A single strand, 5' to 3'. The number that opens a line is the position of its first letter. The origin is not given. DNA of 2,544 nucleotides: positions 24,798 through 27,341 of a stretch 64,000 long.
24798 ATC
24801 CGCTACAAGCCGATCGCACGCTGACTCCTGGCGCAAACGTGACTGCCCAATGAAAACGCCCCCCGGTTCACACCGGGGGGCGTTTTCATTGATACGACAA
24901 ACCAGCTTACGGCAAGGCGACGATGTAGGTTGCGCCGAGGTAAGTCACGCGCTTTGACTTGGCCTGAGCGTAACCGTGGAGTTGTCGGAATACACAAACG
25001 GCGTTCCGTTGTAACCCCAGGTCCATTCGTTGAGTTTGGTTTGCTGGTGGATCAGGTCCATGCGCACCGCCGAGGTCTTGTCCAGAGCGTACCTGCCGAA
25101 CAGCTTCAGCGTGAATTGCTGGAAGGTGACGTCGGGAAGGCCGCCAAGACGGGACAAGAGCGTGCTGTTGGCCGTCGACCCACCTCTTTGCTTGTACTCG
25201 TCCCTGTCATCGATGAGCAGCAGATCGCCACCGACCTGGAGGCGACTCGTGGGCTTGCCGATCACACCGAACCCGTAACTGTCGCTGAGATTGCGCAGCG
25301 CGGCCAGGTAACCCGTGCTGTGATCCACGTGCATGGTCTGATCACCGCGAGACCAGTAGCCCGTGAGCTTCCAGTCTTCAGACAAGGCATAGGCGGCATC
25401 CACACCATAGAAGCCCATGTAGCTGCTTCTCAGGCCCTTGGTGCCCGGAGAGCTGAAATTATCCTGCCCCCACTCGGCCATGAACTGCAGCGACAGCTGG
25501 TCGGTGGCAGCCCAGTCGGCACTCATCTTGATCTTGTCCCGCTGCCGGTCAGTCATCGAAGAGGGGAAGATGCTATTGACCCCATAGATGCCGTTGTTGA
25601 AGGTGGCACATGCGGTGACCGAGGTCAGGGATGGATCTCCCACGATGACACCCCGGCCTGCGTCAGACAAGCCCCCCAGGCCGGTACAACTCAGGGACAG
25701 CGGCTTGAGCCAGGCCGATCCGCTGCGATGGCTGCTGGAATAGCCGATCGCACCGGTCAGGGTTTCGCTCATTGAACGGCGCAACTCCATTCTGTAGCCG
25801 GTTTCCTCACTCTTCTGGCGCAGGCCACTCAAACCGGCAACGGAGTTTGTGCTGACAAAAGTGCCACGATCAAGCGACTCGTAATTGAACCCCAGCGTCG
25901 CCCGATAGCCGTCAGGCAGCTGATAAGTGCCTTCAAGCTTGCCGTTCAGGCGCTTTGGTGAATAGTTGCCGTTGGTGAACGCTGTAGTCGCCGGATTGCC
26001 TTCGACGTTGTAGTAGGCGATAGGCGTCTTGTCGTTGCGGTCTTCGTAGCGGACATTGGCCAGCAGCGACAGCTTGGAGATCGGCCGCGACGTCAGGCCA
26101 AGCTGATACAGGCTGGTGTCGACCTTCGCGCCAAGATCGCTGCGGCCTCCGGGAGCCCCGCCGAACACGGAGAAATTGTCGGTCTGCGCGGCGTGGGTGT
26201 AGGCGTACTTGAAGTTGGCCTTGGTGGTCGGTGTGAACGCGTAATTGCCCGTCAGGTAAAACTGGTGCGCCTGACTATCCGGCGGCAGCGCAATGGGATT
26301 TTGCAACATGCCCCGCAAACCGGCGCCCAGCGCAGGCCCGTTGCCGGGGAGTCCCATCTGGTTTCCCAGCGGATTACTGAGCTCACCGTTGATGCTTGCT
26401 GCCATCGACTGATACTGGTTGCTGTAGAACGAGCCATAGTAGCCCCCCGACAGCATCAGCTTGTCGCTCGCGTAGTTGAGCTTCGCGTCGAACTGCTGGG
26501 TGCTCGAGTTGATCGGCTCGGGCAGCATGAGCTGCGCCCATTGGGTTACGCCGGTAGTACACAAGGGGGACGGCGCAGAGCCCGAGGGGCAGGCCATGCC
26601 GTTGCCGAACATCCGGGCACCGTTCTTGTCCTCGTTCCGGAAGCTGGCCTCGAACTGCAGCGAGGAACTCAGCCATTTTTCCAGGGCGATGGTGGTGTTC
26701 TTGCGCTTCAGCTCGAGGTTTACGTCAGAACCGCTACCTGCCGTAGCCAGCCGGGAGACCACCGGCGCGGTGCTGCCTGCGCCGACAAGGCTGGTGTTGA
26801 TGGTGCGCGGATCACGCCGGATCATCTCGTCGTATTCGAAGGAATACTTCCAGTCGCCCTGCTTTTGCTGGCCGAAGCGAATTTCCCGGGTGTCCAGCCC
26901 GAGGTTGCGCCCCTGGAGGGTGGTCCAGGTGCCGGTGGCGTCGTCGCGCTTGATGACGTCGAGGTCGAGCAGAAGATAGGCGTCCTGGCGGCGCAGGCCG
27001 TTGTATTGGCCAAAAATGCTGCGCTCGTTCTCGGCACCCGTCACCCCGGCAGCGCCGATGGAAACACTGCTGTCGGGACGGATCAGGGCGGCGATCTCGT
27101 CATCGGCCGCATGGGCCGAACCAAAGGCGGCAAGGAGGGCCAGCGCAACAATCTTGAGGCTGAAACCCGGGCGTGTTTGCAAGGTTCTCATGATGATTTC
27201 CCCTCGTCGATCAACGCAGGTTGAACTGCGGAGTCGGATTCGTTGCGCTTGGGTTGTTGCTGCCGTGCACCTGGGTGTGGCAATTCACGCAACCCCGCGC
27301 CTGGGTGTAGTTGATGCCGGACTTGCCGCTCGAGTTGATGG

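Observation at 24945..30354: One-operon electron conduit: MtoA/MtoB porin-cytochrome pair joined to a Cbc-like b-type + heptahaem c quinone module instead of CymA or a HiPIP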

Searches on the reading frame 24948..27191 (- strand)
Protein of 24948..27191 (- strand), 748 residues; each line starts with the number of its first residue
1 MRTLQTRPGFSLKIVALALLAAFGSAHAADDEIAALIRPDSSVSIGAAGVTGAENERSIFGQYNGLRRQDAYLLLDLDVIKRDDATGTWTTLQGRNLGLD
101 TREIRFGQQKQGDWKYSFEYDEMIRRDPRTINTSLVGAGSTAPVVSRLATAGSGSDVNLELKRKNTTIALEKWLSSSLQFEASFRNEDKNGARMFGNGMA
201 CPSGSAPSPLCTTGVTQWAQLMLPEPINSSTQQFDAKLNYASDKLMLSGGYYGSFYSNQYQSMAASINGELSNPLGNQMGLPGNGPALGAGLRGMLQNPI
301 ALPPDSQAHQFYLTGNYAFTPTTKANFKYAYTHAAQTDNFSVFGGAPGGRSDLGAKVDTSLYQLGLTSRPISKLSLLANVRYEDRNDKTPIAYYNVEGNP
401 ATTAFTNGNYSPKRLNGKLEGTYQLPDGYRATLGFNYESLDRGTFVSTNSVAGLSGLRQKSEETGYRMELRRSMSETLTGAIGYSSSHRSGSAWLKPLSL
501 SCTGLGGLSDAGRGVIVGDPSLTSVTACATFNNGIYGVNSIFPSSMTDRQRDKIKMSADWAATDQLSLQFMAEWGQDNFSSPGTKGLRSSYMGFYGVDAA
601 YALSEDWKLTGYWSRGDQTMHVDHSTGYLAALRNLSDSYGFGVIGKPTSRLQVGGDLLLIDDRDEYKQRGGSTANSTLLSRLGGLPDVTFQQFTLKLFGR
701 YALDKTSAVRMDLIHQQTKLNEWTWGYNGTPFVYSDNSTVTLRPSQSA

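Call 7: search_protein_families(library=pfam, max_evalue=0.01, proteins=[window:24948-27191:-])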
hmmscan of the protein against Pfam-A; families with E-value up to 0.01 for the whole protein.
window:24948-27191:- (748 aa): 1 family
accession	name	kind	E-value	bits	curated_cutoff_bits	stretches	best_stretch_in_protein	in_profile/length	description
PF11854.14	MtrB_PioB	-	5e-123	412.3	23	1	55-732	4-610/635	Putative outer membrane beta-barrel porin, MtrB/PioB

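Call 8: search_protein_families(library=ncbifam, max_evalue=0.01, proteins=[window:24948-27191:-])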
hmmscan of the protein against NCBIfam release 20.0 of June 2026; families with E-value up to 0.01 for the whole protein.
window:24948-27191:- (748 aa): 2 families
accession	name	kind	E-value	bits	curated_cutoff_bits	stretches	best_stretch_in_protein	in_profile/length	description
TIGR03509.1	OMP_MtrB_PioB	subfamily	1.1e-101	341.4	240.05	1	43-742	3-641/662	MtrB/PioB family decaheme-associated outer membrane protein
NF041027.1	GSU2204_Se_pt_1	equivalog_domain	2.8e-10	39.6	350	1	307-485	275-445/580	GSU2204 family CXXCH-containing (seleno)protein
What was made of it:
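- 24945..27191 (-): MtoB/PioB-type outer-membrane beta-barrel porin. It is C-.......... TRUNCATED in this window by a CG insertion at 24948-24952. Without the insertion the frame would run on to about 24907 and give 760 aa. Calls 7, 8: PF11854 412 bits and TIGR03509 341 bits.
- On MtrB/PioB decahaem-associated outer-membrane porin (TIGR03509 / PF11854): PF11854 412.3 bits (cut-off 23) (calls 7, 8).
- On PioABC (HiPIP-dependent): The five products are accounted for by other families (calls 7, 8).
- The best NCBIfam hit is PhsC (call 8).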

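Call 53: search_solved_structures(query=window:24948-27191:-, max_evalue=0.001)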
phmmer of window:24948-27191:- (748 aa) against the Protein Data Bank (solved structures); distinct sequences matched with E-value up to 0.001: 0.
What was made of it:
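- Tried and rejected: MtoB has no PDB relative by phmmer (call 53).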
